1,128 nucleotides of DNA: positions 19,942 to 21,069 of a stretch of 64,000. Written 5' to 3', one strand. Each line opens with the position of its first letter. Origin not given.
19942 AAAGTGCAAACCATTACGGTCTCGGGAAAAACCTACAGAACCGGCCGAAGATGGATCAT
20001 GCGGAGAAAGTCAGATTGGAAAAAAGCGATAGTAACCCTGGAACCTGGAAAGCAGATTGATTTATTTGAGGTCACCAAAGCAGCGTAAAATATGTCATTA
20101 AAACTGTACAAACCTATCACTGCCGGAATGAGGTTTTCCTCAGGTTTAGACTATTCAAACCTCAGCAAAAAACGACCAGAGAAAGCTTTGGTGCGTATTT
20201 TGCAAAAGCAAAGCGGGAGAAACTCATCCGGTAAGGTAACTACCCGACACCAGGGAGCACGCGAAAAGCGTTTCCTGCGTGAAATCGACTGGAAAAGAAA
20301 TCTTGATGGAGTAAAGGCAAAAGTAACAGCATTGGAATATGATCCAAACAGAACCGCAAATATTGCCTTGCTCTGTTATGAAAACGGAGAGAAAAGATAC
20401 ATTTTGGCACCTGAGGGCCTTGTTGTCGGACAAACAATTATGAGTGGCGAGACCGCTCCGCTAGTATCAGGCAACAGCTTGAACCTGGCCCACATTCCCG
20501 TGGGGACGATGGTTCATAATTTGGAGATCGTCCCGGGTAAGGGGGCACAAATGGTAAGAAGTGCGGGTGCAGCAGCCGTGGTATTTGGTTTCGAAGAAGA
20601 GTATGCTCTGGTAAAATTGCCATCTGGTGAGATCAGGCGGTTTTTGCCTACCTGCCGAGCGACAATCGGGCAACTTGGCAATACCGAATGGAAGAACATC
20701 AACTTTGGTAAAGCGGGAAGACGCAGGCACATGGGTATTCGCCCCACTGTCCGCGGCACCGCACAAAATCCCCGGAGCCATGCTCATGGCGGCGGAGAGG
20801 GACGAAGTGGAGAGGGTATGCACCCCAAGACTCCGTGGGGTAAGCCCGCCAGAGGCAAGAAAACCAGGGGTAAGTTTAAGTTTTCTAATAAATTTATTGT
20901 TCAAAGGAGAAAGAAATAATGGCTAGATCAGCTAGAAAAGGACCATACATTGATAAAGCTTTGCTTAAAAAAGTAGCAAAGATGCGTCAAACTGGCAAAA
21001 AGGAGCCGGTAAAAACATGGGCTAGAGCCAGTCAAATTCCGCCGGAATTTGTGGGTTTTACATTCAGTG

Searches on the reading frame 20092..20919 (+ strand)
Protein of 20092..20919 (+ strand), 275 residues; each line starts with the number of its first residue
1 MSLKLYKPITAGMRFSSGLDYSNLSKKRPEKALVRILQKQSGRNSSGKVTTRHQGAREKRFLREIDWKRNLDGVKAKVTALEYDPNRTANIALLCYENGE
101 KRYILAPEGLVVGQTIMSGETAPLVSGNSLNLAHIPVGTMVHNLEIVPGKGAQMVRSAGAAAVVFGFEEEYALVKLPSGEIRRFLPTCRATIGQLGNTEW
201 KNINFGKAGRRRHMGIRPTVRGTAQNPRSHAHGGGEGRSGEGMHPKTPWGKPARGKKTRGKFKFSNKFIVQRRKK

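Call 52: search_protein_families(library=pfam, proteins=[window:20092-20919:+], max_evalue=0.001)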
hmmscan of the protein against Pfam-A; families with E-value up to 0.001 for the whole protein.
window:20092-20919:+ (275 aa): 2 families
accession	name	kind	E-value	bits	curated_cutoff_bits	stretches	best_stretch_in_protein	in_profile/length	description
PF03947.24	Ribosomal_L2_C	-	7.8e-48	162.1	33.7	1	127-250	3-126/126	Ribosomal Proteins L2, C-terminal domain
PF00181.30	Ribosomal_L2_N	-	8.2e-30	103.1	23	1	42-118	1-77/77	Ribosomal Proteins L2, RNA binding N-terminal domain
